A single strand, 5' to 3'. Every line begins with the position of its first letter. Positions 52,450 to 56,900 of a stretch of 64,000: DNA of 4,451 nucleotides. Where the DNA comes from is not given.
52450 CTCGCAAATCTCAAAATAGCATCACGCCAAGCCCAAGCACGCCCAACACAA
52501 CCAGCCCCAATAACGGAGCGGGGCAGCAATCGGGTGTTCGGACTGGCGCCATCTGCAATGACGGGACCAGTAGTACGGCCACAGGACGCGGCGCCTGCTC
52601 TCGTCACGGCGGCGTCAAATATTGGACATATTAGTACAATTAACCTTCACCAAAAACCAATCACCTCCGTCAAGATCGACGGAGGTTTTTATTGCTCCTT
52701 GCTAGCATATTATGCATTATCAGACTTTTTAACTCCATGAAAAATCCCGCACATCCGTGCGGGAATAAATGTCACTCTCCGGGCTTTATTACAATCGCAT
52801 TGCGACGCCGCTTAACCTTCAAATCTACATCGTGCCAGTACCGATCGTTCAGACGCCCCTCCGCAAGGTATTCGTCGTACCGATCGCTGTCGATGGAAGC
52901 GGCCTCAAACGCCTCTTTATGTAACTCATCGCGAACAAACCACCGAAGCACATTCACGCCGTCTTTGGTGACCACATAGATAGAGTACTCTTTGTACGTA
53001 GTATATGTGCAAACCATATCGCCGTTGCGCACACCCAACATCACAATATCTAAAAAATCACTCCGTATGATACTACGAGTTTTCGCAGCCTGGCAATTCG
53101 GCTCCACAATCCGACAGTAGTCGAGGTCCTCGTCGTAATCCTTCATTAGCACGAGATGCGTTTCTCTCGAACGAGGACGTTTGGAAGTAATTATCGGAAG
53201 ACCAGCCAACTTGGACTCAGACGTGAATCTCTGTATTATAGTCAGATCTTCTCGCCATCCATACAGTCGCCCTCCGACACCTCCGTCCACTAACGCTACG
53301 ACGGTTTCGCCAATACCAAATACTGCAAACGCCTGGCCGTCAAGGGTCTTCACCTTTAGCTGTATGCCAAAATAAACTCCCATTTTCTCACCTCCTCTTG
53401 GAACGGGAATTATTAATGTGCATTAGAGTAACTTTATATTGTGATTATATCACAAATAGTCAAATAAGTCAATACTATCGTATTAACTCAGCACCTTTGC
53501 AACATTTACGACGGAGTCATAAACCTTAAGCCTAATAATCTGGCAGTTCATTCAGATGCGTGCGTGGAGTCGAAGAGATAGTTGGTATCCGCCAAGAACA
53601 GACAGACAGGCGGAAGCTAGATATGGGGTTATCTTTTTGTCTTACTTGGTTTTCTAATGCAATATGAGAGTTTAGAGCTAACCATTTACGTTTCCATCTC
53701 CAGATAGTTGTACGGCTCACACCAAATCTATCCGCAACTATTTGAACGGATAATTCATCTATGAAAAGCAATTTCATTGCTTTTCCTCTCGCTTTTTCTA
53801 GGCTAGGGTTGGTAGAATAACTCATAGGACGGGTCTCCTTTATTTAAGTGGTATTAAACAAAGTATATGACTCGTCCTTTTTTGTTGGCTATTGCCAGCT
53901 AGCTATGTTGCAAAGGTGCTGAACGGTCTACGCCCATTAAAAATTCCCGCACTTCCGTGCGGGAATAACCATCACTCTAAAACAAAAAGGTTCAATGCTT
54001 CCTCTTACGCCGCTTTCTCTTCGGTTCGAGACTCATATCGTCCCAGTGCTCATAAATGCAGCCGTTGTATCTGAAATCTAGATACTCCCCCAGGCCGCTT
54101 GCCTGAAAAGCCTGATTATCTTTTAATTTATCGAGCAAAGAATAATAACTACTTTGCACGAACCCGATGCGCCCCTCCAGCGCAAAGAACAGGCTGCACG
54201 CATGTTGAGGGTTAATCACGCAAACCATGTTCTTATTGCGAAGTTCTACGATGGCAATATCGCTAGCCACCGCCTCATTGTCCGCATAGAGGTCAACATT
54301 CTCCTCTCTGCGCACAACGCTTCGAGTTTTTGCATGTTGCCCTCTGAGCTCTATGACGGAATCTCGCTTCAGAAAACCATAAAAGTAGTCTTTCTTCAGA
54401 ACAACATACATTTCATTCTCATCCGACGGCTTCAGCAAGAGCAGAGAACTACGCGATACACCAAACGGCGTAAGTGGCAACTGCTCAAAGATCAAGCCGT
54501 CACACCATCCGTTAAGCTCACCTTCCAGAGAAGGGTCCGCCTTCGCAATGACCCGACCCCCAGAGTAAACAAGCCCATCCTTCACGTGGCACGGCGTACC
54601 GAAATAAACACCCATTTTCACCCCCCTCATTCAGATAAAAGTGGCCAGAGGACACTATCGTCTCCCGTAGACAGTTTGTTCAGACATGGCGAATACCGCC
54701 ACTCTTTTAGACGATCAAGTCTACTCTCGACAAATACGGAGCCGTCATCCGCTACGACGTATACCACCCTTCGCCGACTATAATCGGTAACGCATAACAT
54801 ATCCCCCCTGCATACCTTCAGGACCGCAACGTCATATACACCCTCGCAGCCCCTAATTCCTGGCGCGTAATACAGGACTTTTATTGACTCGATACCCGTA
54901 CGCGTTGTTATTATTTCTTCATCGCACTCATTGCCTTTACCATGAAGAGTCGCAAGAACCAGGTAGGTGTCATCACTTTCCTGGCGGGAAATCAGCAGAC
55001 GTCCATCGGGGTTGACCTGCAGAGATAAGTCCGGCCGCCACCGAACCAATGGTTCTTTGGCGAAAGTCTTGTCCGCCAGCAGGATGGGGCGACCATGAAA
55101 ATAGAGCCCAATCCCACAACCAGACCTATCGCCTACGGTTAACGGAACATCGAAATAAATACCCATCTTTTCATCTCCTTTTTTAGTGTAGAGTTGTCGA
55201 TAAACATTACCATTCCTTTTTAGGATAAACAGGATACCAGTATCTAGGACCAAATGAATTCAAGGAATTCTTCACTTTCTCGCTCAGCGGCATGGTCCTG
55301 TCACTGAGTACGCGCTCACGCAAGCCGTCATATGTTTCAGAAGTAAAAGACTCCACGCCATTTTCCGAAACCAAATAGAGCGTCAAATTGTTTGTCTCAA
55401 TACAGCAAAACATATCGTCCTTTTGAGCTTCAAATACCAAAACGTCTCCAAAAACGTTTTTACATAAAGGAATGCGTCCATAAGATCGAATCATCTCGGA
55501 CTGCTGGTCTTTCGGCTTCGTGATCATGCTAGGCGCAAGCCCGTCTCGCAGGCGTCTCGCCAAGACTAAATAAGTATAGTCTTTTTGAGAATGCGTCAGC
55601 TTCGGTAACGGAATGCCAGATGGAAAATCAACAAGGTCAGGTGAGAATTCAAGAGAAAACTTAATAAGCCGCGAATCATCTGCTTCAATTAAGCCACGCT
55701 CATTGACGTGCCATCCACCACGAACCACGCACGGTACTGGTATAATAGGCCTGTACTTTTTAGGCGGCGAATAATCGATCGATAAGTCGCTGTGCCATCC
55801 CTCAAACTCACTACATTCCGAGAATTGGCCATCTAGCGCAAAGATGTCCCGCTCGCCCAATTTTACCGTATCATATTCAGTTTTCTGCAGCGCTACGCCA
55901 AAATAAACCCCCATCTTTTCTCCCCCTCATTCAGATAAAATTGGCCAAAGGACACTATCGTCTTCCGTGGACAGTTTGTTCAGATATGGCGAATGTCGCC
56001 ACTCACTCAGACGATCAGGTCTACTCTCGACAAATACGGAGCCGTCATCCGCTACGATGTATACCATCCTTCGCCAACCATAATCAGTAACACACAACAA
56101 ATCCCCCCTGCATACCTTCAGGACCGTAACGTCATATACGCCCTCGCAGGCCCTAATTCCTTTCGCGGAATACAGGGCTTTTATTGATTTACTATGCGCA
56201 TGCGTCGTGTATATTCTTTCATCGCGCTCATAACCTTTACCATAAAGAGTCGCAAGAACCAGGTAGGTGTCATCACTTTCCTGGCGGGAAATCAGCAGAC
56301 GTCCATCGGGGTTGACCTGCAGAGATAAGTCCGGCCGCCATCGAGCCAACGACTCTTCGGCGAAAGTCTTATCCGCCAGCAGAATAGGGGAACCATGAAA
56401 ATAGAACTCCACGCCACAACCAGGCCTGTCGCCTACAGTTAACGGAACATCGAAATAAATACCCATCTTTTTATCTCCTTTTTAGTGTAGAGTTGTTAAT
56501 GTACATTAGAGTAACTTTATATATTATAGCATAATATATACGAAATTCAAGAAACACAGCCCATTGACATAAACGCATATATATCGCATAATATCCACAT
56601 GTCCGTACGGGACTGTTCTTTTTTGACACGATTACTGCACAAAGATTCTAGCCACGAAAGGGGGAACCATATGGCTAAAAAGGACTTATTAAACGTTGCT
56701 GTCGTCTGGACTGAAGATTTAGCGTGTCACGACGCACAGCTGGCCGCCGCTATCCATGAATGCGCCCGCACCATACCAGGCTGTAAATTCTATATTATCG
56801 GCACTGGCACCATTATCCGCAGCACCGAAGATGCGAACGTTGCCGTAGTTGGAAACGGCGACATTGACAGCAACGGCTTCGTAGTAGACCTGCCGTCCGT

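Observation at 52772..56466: Five-gene array of an unrecognised family that always starts MG[VI]YF, organised as repeated two-gene modules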

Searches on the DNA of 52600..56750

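Call 76: search_rna_families(source=window, start=52600, end=56750, threshold=evalue, max_evalue=1)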
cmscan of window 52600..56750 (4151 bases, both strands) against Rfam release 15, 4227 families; matches with E-value up to 1: 2.
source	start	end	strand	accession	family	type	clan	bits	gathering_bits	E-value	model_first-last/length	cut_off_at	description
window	52738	52783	-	RF00079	OmrA-B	Gene; sRNA;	-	22.7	40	0.42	1-87/87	no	OmrA-B family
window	52686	52922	-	RF02422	Bp1_738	Gene; sRNA;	-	21.5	45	0.22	1-208/208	no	Burkholderia sRNA Bp1_Cand738_SIPHT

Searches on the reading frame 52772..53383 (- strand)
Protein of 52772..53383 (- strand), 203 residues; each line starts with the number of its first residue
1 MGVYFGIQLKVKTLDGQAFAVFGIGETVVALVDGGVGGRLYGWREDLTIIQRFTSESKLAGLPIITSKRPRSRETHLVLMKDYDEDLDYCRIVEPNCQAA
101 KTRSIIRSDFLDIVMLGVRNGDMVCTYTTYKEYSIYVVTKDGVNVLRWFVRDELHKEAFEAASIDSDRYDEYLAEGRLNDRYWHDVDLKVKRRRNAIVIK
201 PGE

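Call 3: search_protein_families(library=pfam, proteins=[window:52772-53383:-], max_evalue=1)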
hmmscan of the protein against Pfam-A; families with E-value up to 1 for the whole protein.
window:52772-53383:- (203 aa): 0 families

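Call 4: search_protein_families(library=ncbifam, proteins=[window:52772-53383:-], max_evalue=1)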
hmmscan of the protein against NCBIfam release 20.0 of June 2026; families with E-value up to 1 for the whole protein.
window:52772-53383:- (203 aa): 1 family
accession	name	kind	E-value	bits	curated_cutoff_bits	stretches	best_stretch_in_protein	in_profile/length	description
TIGR03196.1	pucD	equivalog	0.19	10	783.65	1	17-65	208-256/763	xanthine dehydrogenase subunit D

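Call 6: search_protein_families(library=padloc, proteins=[window:52772-53383:-], max_evalue=1)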
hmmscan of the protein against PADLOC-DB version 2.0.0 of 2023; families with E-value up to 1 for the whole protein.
window:52772-53383:- (203 aa): 0 families

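Call 7: search_protein_families(library=phrogs, proteins=[window:52772-53383:-], max_evalue=1)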
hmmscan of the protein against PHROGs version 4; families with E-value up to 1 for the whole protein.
window:52772-53383:- (203 aa): 0 families

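Call 10: find_homologous_proteins(query=A1, max_evalue=0.001)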
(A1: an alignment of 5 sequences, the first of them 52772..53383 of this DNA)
Query A1 (5 sequences) (203 aa, profile of the alignment): 19 proteins with E <= 0.001 among 3486 candidates.
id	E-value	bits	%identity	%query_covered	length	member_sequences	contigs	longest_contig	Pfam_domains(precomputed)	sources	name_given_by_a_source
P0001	3.7e-75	270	100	100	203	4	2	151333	-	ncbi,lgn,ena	-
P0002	4.5e-68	247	21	92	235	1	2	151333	-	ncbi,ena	-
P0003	5.9e-65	237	90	100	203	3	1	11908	-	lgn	-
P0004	8.6e-64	233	25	70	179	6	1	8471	-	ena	-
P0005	7.3e-63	230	25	70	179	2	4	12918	-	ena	-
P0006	7.7e-63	230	23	70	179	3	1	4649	-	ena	-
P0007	3.3e-58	215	23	92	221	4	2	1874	-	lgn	-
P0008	1.0e-57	213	23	92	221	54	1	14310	-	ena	-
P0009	1.4e-57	213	22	92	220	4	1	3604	-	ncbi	-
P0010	1.8e-52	196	35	24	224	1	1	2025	-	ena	-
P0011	6.1e-49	185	37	30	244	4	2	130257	-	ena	-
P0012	6.2e-48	181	25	70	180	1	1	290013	-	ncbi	-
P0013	8.6e-48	181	24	70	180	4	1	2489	-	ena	-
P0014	1.6e-47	180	23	70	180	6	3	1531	-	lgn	-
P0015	5.7e-46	175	25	76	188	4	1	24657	-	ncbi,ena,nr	ncbi:hypothetical protein IJV57_05425 [Candidatus Saccharibacteria bacterium]|nr:hypothetical protei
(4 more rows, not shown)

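Call 14: find_encoding_contigs(protein=P0012, flank=10000, max_places=3)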
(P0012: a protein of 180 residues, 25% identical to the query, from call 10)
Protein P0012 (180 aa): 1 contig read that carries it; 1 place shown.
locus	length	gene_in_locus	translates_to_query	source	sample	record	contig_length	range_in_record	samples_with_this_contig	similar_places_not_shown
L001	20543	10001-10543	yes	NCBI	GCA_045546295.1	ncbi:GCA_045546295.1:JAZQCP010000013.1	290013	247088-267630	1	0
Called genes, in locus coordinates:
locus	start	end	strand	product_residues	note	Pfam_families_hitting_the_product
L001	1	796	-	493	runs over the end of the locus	PF03816:LytR_cpsA_psr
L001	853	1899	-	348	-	PF00733:Asn_synthase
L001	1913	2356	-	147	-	PF01467:CTP_transf_like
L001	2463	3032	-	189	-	-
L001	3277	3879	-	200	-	-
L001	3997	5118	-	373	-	PF01073:3Beta_HSD, PF01370:Epimerase, PF02719:Polysacc_synt_2, PF04321:RmlD_sub_bind (weak), PF07993:NAD_binding_4 (weak), PF16363:GDP_Man_Dehyd, PF13460:NAD_binding_10 (weak)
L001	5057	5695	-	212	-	-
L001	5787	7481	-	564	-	PF07693:KAP_NTPase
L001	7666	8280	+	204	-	-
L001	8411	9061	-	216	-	-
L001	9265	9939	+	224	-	-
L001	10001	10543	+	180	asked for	-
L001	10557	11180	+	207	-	-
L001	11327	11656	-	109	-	-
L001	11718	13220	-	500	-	PF12587:DUF3761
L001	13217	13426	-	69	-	-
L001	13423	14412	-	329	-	-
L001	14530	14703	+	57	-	-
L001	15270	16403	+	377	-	PF13784:Fic_N, PF02661:Fic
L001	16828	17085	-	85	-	-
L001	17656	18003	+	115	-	-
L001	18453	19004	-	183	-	-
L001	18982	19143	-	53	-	-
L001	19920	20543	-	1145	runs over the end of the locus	-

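Call 15: find_encoding_contigs(protein=P0011, flank=10000, max_places=3)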
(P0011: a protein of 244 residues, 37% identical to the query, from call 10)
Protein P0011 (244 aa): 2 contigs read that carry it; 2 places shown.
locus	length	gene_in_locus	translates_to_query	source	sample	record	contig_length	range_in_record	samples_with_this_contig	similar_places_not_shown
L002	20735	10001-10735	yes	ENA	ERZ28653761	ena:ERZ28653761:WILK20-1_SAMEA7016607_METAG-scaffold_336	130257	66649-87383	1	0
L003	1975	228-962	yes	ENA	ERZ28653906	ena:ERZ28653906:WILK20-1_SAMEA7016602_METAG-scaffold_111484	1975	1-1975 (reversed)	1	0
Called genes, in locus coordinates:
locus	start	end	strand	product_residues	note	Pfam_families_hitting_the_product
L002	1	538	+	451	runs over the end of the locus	-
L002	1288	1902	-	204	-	-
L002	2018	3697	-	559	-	PF07693:KAP_NTPase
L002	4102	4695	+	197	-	-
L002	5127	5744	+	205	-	-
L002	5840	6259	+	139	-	PF03479:PCC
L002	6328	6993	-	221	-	-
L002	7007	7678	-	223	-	-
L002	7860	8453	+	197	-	-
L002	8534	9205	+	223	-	PF03729:DUF308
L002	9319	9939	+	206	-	-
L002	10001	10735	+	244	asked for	-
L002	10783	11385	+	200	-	-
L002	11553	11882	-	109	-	-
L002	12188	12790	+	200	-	-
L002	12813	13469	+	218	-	-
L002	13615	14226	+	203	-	-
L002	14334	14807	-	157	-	-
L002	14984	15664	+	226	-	-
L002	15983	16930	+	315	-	-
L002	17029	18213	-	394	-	PF01210:NAD_Gly3P_dh_N (weak), PF02254:TrkA_N (faint), PF02737:3HCDH_N, PF03721:UDPG_MGDP_dh_N, PF00984:UDPG_MGDP_dh, PF03720:UDPG_MGDP_dh_C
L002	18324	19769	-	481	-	PF01943:Polysacc_synt, PF13440:Polysacc_synt_3, PF03023:MurJ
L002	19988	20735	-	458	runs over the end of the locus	PF14296:O-ag_pol_Wzy (weak)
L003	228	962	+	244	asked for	-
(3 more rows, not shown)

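Call 16: find_encoding_contigs(protein=P0015, flank=10000, max_places=3)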
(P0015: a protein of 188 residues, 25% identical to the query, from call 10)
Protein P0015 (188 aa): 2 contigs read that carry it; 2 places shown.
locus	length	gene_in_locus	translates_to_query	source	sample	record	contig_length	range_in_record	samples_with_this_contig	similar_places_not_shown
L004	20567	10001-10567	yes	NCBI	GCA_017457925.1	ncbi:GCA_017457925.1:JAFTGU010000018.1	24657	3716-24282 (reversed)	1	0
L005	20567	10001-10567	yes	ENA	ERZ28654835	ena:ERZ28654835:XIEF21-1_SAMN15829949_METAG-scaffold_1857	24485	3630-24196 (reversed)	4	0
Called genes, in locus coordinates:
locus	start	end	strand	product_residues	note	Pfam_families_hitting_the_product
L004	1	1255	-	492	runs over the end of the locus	PF03816:LytR_cpsA_psr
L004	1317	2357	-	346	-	PF00733:Asn_synthase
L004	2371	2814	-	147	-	PF01467:CTP_transf_like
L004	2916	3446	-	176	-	-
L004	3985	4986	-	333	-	PF00106:adh_short (weak), PF01073:3Beta_HSD, PF01370:Epimerase, PF02719:Polysacc_synt_2, PF04321:RmlD_sub_bind (weak), PF07993:NAD_binding_4 (faint), PF13460:NAD_binding_10 (weak), PF16363:GDP_Man_Dehyd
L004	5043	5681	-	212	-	-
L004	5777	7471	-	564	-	PF07693:KAP_NTPase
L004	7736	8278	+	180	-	-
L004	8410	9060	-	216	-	-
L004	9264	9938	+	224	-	-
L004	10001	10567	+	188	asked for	-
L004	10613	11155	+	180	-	-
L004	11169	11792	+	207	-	-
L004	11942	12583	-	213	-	-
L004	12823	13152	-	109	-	-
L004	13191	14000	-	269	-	PF12587:DUF3761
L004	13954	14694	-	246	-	-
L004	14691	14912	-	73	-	-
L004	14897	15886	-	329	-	-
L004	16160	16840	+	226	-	-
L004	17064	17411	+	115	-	-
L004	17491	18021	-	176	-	-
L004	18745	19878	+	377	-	PF13784:Fic_N, PF02661:Fic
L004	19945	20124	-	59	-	-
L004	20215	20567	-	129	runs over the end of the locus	-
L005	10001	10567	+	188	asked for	-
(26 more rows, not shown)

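Call 51: find_encoding_contigs(protein=P0001, flank=3000, max_places=3)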
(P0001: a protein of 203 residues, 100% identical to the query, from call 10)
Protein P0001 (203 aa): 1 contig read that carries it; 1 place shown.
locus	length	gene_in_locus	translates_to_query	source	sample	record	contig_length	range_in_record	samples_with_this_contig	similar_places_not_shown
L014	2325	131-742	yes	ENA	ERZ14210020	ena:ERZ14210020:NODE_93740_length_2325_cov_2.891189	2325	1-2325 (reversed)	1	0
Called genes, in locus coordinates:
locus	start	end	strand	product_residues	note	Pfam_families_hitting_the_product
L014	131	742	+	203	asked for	-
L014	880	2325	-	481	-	?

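Call 66: search_protein_families(library=pfam, proteins=[L002:6328-6993:-, L002:7007-7678:-, L002:15983-16930:+, L002:14334-14807:-, L001:11327-11656:-], max_evalue=0.1)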
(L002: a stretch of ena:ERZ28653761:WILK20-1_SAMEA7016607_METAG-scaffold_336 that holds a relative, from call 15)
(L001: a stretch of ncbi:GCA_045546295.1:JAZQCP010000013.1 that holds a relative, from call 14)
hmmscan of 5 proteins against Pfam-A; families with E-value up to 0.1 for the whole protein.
L002:6328-6993:- (221 aa): 0 families

L002:7007-7678:- (223 aa): 0 families

L002:15983-16930:+ (315 aa): 1 family
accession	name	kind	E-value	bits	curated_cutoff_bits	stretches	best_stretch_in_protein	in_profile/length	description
PF00149.33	Metallophos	-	0.03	15.2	21.5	0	5-42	6-44/191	Calcineurin-like phosphoesterase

L002:14334-14807:- (157 aa): 2 families
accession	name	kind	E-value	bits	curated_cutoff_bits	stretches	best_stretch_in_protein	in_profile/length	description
PF03023.19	MurJ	-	0.0021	17.2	27.4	1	2-152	287-445/451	Lipid II flippase MurJ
PF17870.6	Insulin_TMD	-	0.047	14.2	33.4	1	30-60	13-43/47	Insulin receptor trans-membrane segment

L001:11327-11656:- (109 aa): 0 families

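Call 91: find_encoding_contigs(protein=P0005, flank=8000, max_places=2)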
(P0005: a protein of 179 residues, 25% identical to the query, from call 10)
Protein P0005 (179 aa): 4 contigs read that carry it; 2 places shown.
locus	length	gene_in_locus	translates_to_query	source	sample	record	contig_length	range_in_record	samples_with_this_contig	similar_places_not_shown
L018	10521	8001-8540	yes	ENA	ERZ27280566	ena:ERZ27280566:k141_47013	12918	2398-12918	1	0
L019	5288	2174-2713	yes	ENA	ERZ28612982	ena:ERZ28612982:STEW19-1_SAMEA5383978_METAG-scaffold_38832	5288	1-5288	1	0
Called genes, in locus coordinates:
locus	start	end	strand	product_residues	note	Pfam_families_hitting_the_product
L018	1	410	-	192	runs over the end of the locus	-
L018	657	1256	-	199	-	-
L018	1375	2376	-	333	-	PF00106:adh_short (faint), PF01073:3Beta_HSD, PF01370:Epimerase, PF02719:Polysacc_synt_2, PF04321:RmlD_sub_bind (weak), PF07993:NAD_binding_4 (faint), PF13460:NAD_binding_10 (weak), PF16363:GDP_Man_Dehyd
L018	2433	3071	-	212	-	-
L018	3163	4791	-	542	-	PF07693:KAP_NTPase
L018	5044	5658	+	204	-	-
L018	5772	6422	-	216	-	-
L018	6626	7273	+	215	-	-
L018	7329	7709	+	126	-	-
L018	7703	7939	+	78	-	-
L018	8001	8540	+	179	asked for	-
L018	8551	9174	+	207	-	-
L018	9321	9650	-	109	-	-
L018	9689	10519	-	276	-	?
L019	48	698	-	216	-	-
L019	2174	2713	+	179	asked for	-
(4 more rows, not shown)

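Call 92: find_encoding_contigs(protein=P0004, flank=8000, max_places=2)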
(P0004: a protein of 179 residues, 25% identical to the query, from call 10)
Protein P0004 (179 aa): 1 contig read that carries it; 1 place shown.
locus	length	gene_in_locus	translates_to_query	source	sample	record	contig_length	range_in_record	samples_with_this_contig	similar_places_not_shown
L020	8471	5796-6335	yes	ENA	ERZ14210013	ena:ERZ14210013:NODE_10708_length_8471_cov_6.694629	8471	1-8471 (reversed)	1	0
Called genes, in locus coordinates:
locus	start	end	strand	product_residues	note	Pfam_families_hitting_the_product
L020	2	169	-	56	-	?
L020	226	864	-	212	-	-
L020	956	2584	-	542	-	PF07693:KAP_NTPase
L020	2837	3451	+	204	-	-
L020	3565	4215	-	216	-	-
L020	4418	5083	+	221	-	-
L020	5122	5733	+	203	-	-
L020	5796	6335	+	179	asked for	-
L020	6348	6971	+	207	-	-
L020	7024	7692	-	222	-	PF03575:Peptidase_S51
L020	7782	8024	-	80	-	-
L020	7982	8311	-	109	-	-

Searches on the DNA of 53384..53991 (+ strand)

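Call 59: search_dna_similar(query=window:53384-53991:+, collection=plasmids, mode=distant)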
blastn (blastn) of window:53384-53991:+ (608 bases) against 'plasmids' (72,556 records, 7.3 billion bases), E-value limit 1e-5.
No match.
